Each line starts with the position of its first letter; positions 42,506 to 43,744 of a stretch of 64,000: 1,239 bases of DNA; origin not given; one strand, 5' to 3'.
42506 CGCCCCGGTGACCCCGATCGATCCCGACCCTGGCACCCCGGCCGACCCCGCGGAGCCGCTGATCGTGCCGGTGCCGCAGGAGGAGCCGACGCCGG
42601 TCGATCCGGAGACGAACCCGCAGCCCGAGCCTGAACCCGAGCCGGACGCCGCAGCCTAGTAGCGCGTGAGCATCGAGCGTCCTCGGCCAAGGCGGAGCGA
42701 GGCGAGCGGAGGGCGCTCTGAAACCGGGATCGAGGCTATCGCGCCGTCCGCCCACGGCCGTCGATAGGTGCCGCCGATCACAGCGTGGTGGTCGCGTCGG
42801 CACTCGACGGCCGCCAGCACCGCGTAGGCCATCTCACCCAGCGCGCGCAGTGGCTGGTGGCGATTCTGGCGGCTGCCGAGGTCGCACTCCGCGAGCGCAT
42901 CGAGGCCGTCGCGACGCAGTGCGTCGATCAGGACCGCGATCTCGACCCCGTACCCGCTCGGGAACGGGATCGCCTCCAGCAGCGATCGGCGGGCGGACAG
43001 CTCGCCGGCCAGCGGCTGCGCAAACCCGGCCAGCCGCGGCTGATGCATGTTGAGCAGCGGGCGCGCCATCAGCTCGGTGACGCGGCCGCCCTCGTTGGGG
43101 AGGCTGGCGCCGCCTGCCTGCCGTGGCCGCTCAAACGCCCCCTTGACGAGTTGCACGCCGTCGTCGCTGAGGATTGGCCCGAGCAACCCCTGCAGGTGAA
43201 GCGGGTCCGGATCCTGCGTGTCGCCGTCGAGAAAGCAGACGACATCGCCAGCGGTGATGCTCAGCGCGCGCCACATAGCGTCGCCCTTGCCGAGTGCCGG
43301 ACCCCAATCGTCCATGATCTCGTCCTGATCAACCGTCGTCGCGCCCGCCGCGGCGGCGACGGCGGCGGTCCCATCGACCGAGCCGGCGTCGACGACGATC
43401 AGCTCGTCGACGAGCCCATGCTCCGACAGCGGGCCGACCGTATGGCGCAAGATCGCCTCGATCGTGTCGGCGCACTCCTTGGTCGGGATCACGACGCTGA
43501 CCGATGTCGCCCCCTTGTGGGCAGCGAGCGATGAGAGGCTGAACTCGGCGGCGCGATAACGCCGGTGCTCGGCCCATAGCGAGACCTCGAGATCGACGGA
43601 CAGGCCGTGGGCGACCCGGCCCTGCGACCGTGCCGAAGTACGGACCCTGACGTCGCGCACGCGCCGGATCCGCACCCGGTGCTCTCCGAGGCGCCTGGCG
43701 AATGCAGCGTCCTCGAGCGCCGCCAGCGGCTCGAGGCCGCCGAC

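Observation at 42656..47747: Deacetylase-ACAD-NodS-reductase-GT2::GpgS operon: candidate pathway to an unknown modified glucosylglycerate or glycoconjugate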

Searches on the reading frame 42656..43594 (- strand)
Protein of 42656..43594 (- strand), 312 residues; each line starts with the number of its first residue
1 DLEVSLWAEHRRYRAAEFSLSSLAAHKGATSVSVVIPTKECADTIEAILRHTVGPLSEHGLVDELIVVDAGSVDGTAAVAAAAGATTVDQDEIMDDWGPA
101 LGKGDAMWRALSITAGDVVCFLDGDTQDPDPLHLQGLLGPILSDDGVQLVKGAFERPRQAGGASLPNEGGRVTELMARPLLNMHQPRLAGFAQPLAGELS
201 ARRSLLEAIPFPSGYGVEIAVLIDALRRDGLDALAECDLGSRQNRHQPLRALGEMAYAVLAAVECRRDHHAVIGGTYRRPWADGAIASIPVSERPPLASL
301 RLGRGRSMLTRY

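Call 42: search_dna_similar(query=window:42656-43594:-, collection=plasmids, mode=protein, max_evalue=1e-10, max_rows=25)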
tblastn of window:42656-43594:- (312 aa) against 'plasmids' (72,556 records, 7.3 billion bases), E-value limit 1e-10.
Records with a match: 3; places in all: 4; records where one place covers at least 80% of the query: 3.
Best place of each record, by identity: <60% 3.
By first word of the organism name: Nonomuraea 1; Nocardia 1; Tsukamurella 1.
By predicted mobility (MOB-suite, as given by PLSDB): non-mobilizable 3.
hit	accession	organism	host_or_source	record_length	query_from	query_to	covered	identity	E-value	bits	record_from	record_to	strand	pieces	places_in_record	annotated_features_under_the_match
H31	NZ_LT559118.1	Nonomuraea gerenzanensis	-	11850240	3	300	96%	43.4%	4e-47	176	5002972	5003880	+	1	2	none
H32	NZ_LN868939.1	Nocardia farcinica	not known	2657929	5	304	96%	39.3%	1e-45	172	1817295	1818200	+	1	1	none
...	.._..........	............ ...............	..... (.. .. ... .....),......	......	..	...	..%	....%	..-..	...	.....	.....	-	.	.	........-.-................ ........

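Call 69: search_solved_structures(query=window:42656-43594:-, max_evalue=1e-20, show_alignments=5)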
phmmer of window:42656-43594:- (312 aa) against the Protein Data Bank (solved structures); distinct sequences matched with E-value up to 1e-20: 7.
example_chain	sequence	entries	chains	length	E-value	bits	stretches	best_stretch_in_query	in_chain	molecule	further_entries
3f1y_A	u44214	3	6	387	4.3e-72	246.2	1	6-266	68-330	Mannosyl-3-phosphoglycerate synthase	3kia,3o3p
7pdo_A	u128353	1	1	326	1.5e-61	211.6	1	6-301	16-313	Glucosyl-3-phosphoglycerate synthase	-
7p5l_A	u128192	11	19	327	1.5e-61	211.6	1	6-301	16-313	Glucosyl-3-phosphoglycerate synthase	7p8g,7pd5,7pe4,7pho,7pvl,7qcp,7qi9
3ckj_A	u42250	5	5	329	1e-60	208.9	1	6-266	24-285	Putative uncharacterized protein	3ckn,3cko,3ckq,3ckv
4y6n_A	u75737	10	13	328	2.5e-59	204.3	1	18-266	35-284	Glucosyl-3-phosphoglycerate synthase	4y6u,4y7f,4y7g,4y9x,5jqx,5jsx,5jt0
3e25_A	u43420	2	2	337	2.6e-59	204.2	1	18-266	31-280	Putative uncharacterized protein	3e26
4ddz_A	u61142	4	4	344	2.9e-59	204.1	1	18-266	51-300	GLUCOSYL-3-PHOSPHOGLYCERATE SYNTHASE (GpgS) | Glucosyl-3-phosphoglycerate synthase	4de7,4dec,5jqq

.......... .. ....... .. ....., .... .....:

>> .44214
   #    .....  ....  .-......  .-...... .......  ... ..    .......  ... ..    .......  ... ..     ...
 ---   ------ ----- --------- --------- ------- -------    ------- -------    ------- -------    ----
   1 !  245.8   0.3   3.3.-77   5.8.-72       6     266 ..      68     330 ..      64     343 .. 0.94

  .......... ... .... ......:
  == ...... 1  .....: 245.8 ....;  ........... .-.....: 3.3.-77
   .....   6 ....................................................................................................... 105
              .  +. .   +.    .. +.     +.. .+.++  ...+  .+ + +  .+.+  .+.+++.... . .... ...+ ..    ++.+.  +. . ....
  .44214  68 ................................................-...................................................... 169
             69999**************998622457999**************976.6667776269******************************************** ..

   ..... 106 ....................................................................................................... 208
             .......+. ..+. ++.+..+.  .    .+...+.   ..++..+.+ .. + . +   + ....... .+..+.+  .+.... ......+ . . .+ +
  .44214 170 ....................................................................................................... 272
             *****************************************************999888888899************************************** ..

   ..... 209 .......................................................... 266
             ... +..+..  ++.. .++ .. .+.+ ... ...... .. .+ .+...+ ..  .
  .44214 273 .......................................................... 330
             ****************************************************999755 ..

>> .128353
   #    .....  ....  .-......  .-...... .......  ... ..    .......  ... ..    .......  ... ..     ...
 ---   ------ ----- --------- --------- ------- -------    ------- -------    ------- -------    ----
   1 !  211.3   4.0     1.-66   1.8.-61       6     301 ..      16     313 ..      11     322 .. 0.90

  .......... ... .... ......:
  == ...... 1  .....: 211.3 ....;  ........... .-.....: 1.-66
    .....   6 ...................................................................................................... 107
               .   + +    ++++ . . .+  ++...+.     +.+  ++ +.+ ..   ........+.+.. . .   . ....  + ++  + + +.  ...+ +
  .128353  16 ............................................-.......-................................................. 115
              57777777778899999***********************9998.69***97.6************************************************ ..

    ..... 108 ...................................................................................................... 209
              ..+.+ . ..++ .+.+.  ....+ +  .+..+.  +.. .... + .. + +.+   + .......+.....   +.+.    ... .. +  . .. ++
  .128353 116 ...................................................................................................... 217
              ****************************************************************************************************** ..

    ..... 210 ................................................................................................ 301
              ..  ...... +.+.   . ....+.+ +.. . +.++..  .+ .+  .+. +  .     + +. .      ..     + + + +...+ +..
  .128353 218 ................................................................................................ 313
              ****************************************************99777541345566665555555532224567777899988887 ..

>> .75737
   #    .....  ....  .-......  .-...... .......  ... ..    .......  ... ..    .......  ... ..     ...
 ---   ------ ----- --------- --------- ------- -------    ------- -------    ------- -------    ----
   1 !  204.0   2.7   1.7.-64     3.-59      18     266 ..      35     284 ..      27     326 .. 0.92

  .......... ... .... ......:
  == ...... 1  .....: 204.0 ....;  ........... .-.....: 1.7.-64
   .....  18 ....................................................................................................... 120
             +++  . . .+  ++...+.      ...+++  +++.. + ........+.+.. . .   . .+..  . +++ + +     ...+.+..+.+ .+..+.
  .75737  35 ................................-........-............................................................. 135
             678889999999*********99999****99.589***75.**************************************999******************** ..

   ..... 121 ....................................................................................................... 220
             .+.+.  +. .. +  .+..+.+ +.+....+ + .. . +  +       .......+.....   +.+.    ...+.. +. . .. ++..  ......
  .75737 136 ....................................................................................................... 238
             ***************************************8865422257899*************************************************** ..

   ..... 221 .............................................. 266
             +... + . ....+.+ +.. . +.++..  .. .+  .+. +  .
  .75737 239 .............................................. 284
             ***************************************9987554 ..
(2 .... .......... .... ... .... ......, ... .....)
